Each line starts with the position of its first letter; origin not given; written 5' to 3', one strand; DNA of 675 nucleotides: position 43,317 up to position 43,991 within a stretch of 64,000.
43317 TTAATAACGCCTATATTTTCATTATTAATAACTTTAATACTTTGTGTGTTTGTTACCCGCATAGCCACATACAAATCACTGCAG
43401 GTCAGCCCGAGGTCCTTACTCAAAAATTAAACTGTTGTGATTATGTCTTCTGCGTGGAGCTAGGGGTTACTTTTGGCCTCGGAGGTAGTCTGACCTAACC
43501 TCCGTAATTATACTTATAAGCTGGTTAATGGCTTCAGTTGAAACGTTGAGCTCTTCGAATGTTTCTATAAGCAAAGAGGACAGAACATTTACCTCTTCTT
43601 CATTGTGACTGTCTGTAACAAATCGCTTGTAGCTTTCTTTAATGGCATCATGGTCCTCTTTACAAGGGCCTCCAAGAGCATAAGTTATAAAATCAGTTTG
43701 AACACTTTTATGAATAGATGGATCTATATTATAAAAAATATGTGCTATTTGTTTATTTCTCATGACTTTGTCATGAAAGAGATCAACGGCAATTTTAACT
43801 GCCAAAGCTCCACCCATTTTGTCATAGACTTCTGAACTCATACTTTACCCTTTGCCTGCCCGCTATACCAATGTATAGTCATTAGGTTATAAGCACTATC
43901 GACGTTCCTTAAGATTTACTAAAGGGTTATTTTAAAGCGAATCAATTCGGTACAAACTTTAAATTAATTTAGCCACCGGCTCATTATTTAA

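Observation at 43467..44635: Tandem truncated-hemoglobin-fold paralogues that appear to lack the proximal histidine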

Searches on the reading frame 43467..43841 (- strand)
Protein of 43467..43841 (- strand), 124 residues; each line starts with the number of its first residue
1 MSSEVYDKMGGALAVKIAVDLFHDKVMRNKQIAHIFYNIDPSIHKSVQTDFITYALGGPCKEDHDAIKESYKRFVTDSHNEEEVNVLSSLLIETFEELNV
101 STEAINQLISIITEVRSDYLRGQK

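Call 3: search_protein_families(library=pfam, proteins=[window:43467-43841:-], max_evalue=1)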
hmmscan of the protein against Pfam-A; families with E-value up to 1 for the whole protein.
window:43467-43841:- (124 aa): 3 families
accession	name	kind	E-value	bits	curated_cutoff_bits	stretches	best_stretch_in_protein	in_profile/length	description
PF01152.27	Bac_globin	-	3e-06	27.9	21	1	5-74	2-77/121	Bacterial-like globin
PF06648.16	AcMNPV_Ac75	-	0.061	13.8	24.4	1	18-98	42-118/122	Autographa californica nuclear polyhedrosis virus (AcMNPV), Ac75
PF25375.1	Lin-15B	-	0.15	12.5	27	1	66-118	45-99/121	Lin-15B-like domain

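Call 4: search_protein_families(library=ncbifam, proteins=[window:43467-43841:-], max_evalue=1)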
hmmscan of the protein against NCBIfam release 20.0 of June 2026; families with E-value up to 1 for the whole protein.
window:43467-43841:- (124 aa): 0 families

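Call 5: search_solved_structures(query=window:43467-43841:-, max_evalue=10, show_alignments=3)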
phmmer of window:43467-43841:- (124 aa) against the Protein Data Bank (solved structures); distinct sequences matched with E-value up to 10: 46.
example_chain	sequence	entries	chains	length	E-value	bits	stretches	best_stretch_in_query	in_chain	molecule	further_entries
2ksc_A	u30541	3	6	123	7.1e-16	61.5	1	4-116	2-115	Cyanoglobin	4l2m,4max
1s69_A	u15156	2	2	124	9.9e-16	61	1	3-110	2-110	Cyanoglobin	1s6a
2hz2_A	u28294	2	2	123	1.3e-15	60.6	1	4-111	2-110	Cyanoglobin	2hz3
1mwb_A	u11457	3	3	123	1.4e-15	60.5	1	4-110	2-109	Cyanoglobin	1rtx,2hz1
3aq5_A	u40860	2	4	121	1.5e-14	57.3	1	4-120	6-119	Group 1 truncated hemoglobin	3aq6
3aq8_A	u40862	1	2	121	1.5e-14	57.3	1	4-120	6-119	Group 1 truncated hemoglobin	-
3aq9_A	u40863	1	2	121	3.7e-14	56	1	4-120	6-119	Group 1 truncated hemoglobin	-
3aq7_A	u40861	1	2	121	3.9e-14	55.9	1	4-120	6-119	Group 1 truncated hemoglobin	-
4xdi_A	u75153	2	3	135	1e-12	51.3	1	4-116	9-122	Chlamydomonas reinhardtii THB1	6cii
1dly_A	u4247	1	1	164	3e-11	46.6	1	3-120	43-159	HEMOGLOBIN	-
1uvx_A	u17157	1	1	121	3.3e-11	46.5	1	5-120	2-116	GLOBIN LI637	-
5ab8_A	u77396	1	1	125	1.1e-07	35.1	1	4-123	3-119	GROUP 1 TRUNCATED HEMOGLOBIN GLBN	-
1idr_A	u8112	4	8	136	1.3e-07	34.8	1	4-123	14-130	HEMOGLOBIN HBN | Hemoglobin-like protein HbN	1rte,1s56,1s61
2gkm_A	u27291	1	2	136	3.6e-07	33.5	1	4-123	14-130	Hemoglobin-like protein HbN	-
2gln_A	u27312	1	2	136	9.5e-07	32.1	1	4-123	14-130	Hemoglobin-like protein HbN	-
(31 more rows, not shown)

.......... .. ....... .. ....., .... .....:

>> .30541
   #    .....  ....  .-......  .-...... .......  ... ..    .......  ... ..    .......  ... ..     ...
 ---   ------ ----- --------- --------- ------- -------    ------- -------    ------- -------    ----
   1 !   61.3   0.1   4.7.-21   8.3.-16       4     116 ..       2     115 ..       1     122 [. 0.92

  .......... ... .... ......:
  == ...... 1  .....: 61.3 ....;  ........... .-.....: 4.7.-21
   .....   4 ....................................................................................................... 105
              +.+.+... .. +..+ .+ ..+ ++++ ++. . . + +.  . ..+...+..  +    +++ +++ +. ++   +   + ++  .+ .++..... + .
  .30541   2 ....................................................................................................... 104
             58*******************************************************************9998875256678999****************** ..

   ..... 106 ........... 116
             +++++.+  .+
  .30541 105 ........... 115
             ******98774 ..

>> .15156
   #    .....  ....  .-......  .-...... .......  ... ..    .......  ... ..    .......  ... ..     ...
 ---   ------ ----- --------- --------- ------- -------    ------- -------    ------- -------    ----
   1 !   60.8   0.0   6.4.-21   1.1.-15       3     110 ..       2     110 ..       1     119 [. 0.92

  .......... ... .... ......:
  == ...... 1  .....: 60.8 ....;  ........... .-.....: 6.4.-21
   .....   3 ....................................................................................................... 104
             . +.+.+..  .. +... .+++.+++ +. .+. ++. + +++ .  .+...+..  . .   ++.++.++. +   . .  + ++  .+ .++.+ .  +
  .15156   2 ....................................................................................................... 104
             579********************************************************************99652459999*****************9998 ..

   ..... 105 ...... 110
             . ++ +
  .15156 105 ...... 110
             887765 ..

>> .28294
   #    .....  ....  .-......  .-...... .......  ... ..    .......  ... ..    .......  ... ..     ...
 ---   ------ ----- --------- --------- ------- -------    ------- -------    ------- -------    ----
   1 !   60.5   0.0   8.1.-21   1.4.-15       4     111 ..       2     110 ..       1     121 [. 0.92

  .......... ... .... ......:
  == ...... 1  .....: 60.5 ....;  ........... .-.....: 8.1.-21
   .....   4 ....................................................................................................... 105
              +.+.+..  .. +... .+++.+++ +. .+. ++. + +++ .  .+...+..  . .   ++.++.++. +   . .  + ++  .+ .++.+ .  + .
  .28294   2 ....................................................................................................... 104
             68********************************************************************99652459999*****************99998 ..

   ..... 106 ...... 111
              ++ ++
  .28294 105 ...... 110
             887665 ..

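Call 7: find_homologous_proteins(query=window:43467-43841:-, max_evalue=0.001)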
Query window:43467-43841:- (124 aa): 1 proteins with E <= 0.001 among 3 candidates.
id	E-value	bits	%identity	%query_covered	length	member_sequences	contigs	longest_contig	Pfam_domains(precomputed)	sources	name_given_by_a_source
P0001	2.6e-74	264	100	100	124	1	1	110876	PF01152.28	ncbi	-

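Call 9: find_encoding_contigs(protein=P0001, flank=10000, max_places=5)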
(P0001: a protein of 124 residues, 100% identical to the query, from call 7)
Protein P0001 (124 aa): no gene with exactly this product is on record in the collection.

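Call 14: find_related_loci(query=A1, collection=genome_contigs, flank=6000)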
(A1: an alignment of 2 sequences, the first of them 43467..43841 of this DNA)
Query A1 (124 aa) in genome_contigs; peptide patterns used: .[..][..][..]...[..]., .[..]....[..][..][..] (x = any residue, [..] = any of these).
28 stretches matched a pattern; 2 encode a relative of the query (tblastn E <= 1e-3); 2 distinct loci.
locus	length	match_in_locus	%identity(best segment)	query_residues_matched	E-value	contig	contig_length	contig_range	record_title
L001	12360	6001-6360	33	1-120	7e-20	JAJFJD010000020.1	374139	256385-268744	MAG: Alphaproteobacteria bacterium isolate OFTM110 OFTM110_19, whole genome shotgun sequence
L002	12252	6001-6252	28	9-98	1e-5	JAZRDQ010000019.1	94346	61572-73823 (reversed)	MAG: Bacteroidaceae bacterium isolate T1900045506_YK20190200.MAGScoT_cleanbin_000012 SGB_7529_k141_4686, whole genome sh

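Call 23: search_protein_representatives(protein=window:43467-43841:-)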
Query: 124 residues. Proteins with E-value up to 0.001 (for the whole library): 540; up to 1e-10: 59; up to 1e-30: 6. The best 150 are listed.
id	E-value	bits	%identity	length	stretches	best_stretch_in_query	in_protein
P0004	5.6e-90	313.1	30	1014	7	5-120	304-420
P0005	5.8e-90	313.0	25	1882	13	4-120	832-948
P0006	2.1e-86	301.5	31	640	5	5-115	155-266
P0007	5.8e-78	274.4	31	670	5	2-120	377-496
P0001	8.2e-75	264.2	100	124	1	1-124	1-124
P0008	2.0e-39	150.2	28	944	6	5-111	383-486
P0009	2.2e-30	121.1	31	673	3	3-118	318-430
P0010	8.2e-30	119.3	28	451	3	4-119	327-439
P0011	8.1e-27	109.7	32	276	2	5-123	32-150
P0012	4.3e-26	107.3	28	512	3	4-121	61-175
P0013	8.5e-26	106.4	29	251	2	3-120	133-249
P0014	9.8e-24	99.7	28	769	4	5-120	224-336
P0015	2.8e-23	98.3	25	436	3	5-120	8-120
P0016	2.0e-22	95.5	28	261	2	5-116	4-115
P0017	3.1e-22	94.9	24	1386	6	4-122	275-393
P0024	2.5e-18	82.3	25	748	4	5-114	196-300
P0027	8.3e-17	77.4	26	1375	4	4-122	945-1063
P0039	2.2e-13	66.4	34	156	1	4-120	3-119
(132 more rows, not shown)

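Call 26: list_cluster_members(proteins=[P0004, P0005, P0006, P0007, P0008, P0017, P0027, P0024, P0011, P0039])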
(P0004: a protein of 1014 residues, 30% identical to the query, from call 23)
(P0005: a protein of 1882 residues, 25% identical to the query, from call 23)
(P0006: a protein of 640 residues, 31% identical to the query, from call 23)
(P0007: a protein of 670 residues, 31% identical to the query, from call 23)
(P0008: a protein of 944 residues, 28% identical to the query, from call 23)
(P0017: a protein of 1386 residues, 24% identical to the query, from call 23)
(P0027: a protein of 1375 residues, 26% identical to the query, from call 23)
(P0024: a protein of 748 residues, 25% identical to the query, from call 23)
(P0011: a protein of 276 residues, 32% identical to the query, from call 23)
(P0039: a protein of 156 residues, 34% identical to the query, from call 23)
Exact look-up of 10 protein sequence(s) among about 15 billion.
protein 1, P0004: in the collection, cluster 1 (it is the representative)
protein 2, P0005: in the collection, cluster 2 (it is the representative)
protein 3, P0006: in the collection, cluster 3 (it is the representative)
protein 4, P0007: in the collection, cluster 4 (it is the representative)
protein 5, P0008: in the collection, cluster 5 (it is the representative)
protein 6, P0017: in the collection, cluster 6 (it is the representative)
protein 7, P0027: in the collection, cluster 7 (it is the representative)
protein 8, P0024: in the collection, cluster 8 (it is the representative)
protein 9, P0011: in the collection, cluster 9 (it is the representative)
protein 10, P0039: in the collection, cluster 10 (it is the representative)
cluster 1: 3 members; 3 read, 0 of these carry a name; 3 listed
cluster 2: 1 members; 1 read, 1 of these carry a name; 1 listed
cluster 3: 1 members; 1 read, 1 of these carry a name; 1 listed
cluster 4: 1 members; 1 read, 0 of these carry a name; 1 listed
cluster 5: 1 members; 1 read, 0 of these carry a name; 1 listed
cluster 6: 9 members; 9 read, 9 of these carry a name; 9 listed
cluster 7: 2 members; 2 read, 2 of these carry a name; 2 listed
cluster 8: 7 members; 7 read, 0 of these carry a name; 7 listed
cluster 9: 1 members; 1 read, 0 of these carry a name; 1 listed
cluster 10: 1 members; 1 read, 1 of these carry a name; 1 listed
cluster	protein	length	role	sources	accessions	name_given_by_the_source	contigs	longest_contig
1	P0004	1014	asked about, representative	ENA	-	-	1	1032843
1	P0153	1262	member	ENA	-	-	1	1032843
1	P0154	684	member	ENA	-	-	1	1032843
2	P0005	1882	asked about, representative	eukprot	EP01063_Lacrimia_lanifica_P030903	TRINITY_DN499_c0_g3_i1.p1 TRINITY_DN499_c0_g3~~TRINITY_DN499_c0_g3_i1.p1 ORF ...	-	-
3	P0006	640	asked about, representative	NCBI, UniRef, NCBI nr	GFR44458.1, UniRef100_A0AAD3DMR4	hypothetical protein Agub_g5719 [Astrephomene gubernaculifera] | Uncharacterized protein n=1 Tax=Astrephomene gubernaculifera TaxID=47775 ...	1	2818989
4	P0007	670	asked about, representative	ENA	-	-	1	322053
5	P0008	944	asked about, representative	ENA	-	-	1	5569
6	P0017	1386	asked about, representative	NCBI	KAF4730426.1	hypothetical protein FOZ62_011286, partial [Perkinsus olseni]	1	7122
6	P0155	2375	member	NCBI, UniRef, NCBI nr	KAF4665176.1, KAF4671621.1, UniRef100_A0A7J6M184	hypothetical protein FOZ61_000135 [Perkinsus olseni] | Uncharacterized protein n=2 Tax=Perkinsus olseni TaxID=32597 RepID=A0A7J6M184_PEROL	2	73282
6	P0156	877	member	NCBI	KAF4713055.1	hypothetical protein FOZ62_000025, partial [Perkinsus olseni]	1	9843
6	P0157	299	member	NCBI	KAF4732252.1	hypothetical protein FOZ62_005412, partial [Perkinsus olseni]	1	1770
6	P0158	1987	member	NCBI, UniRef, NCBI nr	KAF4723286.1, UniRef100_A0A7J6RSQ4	hypothetical protein FOZ63_028556 [Perkinsus olseni] | Uncharacterized protein n=3 Tax=Perkinsus olseni TaxID=32597 RepID=A0A7J6RSQ4_PEROL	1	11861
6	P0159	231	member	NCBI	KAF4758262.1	hypothetical protein FOZ63_030168, partial [Perkinsus olseni]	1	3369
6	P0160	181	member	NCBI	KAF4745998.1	hypothetical protein FOZ62_015473, partial [Perkinsus olseni]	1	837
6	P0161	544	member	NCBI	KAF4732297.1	hypothetical protein FOZ63_000322, partial [Perkinsus olseni]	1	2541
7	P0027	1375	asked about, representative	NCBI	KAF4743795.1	hypothetical protein FOZ63_011121, partial [Perkinsus olseni]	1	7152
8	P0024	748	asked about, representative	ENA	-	-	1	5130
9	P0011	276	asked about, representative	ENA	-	-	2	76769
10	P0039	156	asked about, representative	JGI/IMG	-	hemoglobin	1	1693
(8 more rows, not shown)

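Call 32: find_homologous_proteins(query=A2, max_evalue=0.001)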
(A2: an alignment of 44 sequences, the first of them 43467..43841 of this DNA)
Query A2 (44 sequences) (124 aa, profile of the alignment): 106 proteins with E <= 0.001 among 1759 candidates.
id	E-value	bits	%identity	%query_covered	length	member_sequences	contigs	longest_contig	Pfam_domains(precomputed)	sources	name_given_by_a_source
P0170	1.7e-49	185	35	97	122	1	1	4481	PF01152.28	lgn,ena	-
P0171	1.6e-48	182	33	97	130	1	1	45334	PF01152.28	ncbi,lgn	-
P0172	5.2e-48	180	31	97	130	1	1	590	PF01152.28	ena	-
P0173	5.5e-48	180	31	97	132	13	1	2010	PF01152.28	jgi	jgi:hemoglobin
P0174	1.0e-47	179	32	97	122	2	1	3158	PF01152.28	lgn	-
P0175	2.3e-47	178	34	94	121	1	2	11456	PF01152.28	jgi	-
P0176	2.5e-47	178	33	97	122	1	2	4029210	PF01152.28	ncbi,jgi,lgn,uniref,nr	ncbi:group I truncated hemoglobin [Shewanella aestuarii]|uniref:Group 1 truncated hemoglobin n=1 Tax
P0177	2.8e-47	178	30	94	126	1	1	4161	PF01152.28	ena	-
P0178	3.5e-47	177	31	96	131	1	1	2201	PF01152.28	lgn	-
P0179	4.5e-47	177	31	97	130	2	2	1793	PF01152.28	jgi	jgi:hemoglobin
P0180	5.3e-47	177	32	97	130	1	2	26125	PF01152.28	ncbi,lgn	-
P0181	1.1e-46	176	29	94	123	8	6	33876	PF01152.28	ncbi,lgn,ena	-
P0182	1.2e-46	176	31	97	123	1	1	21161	PF01152.28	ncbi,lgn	-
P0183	1.4e-46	175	32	97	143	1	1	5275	PF01152.28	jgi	-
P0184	5.3e-46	174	31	97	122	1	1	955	PF01152.28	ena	-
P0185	5.4e-46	173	31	97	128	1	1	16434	PF01152.28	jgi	jgi:hemoglobin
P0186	6.2e-46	173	36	97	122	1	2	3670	PF01152.28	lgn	-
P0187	6.2e-46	173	29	97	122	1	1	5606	PF01152.28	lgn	-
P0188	8.9e-46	173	29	94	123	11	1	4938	PF01152.28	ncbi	ncbi:MAG: group 1 truncated hemoglobin [candidate division Zixibacteria bacterium]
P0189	1.0e-45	173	31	94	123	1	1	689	PF01152.28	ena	-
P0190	2.8e-45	171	28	97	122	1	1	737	PF01152.28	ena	-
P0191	6.0e-45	170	32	94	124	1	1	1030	PF01152.28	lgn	-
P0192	7.3e-45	170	31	97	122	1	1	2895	PF01152.28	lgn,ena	-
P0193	3.0e-44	168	31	95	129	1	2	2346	PF01152.28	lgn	-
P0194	5.0e-44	167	31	97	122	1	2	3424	PF01152.28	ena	-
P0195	5.8e-44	167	36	95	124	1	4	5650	PF01152.28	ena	-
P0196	1.1e-43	166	33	97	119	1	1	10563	PF01152.28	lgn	-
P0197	1.1e-43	166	34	94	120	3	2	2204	PF01152.28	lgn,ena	-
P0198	2.0e-43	165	27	97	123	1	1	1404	PF01152.28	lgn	-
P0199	2.8e-43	165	31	95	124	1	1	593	PF01152.28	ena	-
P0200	3.1e-43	165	30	97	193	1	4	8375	PF01152.28,PF04945.20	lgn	-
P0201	3.7e-43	164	27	97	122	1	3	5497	PF01152.28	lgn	-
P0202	4.3e-43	164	30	96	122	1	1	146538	PF01152.28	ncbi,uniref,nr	ncbi:group I truncated hemoglobin [Chondrinema litorale]|uniref:group I truncated hemoglobin n=1 Tax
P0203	5.8e-43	164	35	94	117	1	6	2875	PF01152.28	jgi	jgi:hemoglobin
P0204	5.8e-43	164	30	94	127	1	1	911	PF01152.28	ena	-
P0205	6.0e-43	164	29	96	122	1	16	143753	PF01152.28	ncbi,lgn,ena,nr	ncbi:MAG: group 1 truncated hemoglobin [Thalassobius sp.]|nr:group 1 truncated hemoglobin [Thalassov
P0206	9.2e-43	163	30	95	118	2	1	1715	PF01152.28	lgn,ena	-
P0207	1.7e-42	162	31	95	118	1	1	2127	PF01152.28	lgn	-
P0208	1.8e-42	162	31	95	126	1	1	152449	PF01152.28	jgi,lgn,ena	-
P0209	2.1e-42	162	30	95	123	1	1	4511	PF01152.28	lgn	-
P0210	2.3e-42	162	29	95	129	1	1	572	PF01152.28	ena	-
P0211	2.6e-42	162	29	96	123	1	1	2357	PF01152.28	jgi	-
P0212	4.4e-42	161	31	94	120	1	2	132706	PF01152.28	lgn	-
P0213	4.7e-42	161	31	99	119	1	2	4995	PF01152.28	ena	-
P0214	1.6e-41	159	29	97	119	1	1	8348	PF01152.28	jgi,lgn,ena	-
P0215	2.2e-41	159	32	86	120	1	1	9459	PF01152.28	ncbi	-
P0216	2.4e-41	158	30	97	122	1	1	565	PF01152.28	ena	-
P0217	2.9e-41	158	27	94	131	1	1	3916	PF01152.28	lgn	-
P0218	3.4e-41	158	30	95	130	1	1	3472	PF01152.28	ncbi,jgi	-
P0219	3.9e-41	158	32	94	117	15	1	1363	PF01152.28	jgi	jgi:hemoglobin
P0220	4.1e-41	158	28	99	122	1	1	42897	PF01152.28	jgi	jgi:hemoglobin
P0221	4.2e-41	158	30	97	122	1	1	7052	PF01152.28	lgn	-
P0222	7.0e-41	157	27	97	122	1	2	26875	PF01152.28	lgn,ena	-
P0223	8.3e-41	157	31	96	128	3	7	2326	PF01152.28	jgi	jgi:hemoglobin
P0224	1.1e-40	156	32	94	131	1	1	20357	PF01152.28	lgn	-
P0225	1.4e-40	156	25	95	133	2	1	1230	PF01152.28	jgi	jgi:hemoglobin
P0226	1.5e-40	156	33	99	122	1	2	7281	PF01152.28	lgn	-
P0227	1.8e-40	156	28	97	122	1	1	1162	PF01152.28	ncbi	-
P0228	2.3e-40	155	36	86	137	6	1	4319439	PF01152.28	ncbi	-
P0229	2.7e-40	155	36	44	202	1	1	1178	PF01152.28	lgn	-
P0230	2.9e-40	155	32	99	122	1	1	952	PF01152.28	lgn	-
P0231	3.4e-40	155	30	99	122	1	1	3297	PF01152.28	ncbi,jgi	jgi:hemoglobin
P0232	3.9e-40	155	26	97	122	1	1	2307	PF01152.28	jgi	jgi:hemoglobin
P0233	4.8e-40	154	30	97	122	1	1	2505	PF01152.28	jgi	jgi:hemoglobin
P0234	5.3e-40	154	27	97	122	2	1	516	PF01152.28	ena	-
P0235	6.2e-40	154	30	97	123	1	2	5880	PF01152.28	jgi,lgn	-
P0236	7.8e-40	154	28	97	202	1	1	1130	PF01152.28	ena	-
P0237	1.0e-39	153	31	97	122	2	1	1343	PF01152.28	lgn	-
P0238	1.2e-39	153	29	96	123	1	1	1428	PF01152.28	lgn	-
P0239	1.9e-39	152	28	97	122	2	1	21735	PF01152.28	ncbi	-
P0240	2.7e-39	152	28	99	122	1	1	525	PF01152.28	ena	-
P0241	3.2e-39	152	30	94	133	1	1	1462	PF01152.28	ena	-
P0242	3.5e-39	152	32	86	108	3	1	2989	PF01152.28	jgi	-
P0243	6.6e-39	151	27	96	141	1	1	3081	PF01152.28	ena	-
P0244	1.2e-38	150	26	97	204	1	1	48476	PF01152.28,PF04945.20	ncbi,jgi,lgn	ncbi:MAG: hemoglobin [Verrucomicrobiales bacterium]|jgi:hemoglobin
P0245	1.5e-38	149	29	97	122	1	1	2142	PF01152.28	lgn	-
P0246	1.6e-38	149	29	94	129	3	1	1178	PF01152.28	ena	-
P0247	2.0e-38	149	32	97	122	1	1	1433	PF01152.28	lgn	-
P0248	2.4e-38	149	28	97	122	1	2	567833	PF01152.28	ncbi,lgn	-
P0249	3.3e-38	148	26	94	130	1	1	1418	PF01152.28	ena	-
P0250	3.5e-38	148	28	97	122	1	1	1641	PF01152.28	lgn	-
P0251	1.1e-37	147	29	94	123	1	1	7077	PF01152.28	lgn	-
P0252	1.1e-37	147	28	94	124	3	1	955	PF01152.28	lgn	-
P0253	1.5e-37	146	27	95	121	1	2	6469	PF01152.28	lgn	-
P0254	1.6e-37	146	28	97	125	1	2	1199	PF01152.28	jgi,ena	-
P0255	1.7e-37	146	26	97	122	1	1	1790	PF01152.28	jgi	jgi:hemoglobin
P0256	2.3e-37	146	29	94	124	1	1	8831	PF01152.28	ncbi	-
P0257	4.4e-37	145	27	99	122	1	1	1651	PF01152.28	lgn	-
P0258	6.4e-37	144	22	94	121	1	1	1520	PF01152.28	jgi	jgi:hemoglobin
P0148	2.2e-36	142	25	95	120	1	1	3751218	PF01152.28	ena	-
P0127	7.3e-36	141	24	96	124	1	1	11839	PF01152.28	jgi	jgi:hemoglobin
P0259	9.1e-36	140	29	94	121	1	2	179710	PF01152.28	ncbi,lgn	-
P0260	1.2e-35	140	31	86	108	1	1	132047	PF01152.28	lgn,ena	-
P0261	1.7e-35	140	32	81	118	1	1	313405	PF01152.28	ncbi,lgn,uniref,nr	ncbi:group 1 truncated hemoglobin [Salipaludibacillus keqinensis]|uniref:Group 1 truncated hemoglobi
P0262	1.4e-34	137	27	81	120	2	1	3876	PF01152.28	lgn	-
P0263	6.4e-33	131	25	86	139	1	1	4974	PF01152.28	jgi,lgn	-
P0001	8.2e-33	131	100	100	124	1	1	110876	PF01152.28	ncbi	-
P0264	2.6e-30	123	25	82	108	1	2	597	PF01152.28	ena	-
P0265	4.2e-27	112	30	61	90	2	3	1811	PF01152.28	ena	-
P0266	1.1e-25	108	28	47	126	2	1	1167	PF01152.28,PF11563.15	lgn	-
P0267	1.4e-23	101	24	47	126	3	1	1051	PF01152.28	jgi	jgi:hemoglobin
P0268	2.3e-23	100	26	47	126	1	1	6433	PF01152.28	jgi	jgi:hemoglobin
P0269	7.0e-23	99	28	47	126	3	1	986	PF01152.28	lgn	-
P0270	9.7e-20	89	27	40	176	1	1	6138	PF01152.28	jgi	jgi:truncated hemoglobin YjbI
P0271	3.6e-9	55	21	89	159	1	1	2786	PF01152.28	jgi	-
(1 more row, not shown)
